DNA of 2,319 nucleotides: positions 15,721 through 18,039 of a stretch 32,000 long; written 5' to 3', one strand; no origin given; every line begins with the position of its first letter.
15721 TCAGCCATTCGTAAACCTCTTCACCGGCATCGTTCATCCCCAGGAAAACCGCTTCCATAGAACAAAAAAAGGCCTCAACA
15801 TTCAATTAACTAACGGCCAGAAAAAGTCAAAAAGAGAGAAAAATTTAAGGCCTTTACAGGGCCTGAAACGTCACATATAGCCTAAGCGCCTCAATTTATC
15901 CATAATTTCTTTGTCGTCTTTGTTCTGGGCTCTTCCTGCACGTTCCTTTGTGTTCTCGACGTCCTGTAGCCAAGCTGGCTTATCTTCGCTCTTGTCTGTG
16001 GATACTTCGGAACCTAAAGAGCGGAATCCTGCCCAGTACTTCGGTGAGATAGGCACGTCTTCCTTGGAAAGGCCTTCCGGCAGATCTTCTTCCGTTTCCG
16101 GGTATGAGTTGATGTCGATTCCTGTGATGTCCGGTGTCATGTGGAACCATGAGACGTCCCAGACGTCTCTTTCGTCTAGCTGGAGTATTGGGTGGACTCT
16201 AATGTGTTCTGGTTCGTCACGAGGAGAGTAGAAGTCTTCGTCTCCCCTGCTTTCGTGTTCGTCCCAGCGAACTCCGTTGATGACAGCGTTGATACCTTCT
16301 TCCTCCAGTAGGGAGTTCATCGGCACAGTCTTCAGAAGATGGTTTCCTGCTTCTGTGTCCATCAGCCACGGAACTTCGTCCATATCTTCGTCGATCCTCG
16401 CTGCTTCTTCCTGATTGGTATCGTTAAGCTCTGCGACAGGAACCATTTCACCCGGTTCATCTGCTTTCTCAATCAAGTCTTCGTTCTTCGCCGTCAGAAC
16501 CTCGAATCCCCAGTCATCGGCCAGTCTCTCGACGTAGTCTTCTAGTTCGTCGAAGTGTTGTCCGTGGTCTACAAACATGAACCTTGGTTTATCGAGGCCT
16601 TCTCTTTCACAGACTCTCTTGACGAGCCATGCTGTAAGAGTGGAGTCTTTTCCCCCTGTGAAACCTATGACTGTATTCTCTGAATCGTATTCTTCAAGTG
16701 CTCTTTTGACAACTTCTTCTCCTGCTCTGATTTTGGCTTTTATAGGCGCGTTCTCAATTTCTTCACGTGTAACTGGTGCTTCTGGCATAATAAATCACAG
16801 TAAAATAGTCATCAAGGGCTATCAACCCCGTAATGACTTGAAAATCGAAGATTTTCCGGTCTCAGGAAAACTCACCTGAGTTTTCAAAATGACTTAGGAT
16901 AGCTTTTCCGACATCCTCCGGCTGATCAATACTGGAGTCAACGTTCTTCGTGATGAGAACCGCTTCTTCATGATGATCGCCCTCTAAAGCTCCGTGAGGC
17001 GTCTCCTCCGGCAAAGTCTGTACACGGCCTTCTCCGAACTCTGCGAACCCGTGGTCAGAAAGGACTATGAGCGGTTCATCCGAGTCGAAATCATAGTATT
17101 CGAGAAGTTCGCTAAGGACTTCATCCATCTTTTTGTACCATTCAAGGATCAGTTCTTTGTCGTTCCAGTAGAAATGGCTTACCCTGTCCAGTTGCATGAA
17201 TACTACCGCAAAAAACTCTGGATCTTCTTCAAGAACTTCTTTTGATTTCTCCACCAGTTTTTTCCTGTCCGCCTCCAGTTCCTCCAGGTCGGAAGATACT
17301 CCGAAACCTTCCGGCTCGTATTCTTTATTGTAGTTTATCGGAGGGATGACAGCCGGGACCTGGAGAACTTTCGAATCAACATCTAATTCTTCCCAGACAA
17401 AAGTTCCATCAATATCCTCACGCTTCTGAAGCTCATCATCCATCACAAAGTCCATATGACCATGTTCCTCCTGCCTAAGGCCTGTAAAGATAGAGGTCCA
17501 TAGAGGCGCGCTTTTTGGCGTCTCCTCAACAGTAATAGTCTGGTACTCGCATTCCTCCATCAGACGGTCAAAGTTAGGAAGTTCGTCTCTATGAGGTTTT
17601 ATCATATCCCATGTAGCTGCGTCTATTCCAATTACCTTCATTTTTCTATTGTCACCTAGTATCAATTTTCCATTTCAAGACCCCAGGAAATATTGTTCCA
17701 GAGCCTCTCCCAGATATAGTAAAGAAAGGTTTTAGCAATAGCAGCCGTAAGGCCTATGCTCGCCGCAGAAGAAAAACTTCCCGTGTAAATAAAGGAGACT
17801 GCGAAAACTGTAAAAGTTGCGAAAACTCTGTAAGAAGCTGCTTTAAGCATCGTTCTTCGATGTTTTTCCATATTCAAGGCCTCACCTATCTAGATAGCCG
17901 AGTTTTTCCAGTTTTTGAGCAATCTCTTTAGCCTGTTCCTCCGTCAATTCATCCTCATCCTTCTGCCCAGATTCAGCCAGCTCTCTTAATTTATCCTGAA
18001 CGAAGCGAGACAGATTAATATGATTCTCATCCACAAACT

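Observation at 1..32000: AGGCCT is a hyper-abundant palindromic hexamer: about 120 copies in 32 kb, roughly 20x composition expectation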

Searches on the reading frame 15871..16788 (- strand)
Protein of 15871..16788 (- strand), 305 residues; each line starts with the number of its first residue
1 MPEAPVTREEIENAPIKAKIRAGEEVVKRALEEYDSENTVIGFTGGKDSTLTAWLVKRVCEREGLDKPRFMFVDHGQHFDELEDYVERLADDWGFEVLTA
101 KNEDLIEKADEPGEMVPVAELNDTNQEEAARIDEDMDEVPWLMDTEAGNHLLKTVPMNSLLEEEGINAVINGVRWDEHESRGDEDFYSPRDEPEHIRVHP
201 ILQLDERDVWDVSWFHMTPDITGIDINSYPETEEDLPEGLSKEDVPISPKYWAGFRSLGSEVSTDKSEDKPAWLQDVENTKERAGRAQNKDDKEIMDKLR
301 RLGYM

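Call 47: search_protein_families(library=pfam, proteins=[window:15871-16788:-], max_evalue=0.001)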
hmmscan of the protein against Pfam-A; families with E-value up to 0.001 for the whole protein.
window:15871-16788:- (305 aa): 2 families
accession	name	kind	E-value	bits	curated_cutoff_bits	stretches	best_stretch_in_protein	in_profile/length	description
PF01507.26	PAPS_reduct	-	3.1e-20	73.3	22.5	1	39-211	2-147/175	Phosphoadenosine phosphosulfate reductase domain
PF02540.23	NAD_synthase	-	0.00053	19.6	21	1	22-63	4-45/242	NAD synthase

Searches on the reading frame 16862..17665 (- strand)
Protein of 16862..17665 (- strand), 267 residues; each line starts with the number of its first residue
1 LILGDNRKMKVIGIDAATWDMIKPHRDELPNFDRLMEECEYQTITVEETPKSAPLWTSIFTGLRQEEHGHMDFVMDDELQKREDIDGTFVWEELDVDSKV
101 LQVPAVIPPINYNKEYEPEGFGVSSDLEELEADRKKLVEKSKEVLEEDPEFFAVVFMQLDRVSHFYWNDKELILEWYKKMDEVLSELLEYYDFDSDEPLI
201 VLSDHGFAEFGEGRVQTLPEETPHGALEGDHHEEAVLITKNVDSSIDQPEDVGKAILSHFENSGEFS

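Call 47: search_protein_families(library=pfam, proteins=[window:16862-17665:-], max_evalue=0.001)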
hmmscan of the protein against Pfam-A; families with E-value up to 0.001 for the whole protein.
window:16862-17665:- (267 aa): 2 families
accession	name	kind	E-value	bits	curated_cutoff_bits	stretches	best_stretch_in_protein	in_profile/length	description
PF01663.27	Phosphodiest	-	7.5e-25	88.7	23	1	11-210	3-224/342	Type I phosphodiesterase / nucleotide pyrophosphatase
PF01676.23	Metalloenzyme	-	0.00051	20.1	24.3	1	119-213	116-208/252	Metalloenzyme superfamily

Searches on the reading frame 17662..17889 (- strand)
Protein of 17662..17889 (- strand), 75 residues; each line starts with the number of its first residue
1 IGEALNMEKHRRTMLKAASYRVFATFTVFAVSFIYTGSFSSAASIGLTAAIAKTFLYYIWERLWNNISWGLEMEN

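Call 47: search_protein_families(library=pfam, proteins=[window:17662-17889:-], max_evalue=0.001)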
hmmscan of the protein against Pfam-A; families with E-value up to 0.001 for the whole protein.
window:17662-17889:- (75 aa): 1 family
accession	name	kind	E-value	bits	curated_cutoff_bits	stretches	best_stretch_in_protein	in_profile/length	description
PF09834.14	DUF2061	-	2.6e-18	66.6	23.1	1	14-65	1-52/52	Predicted membrane protein (DUF2061)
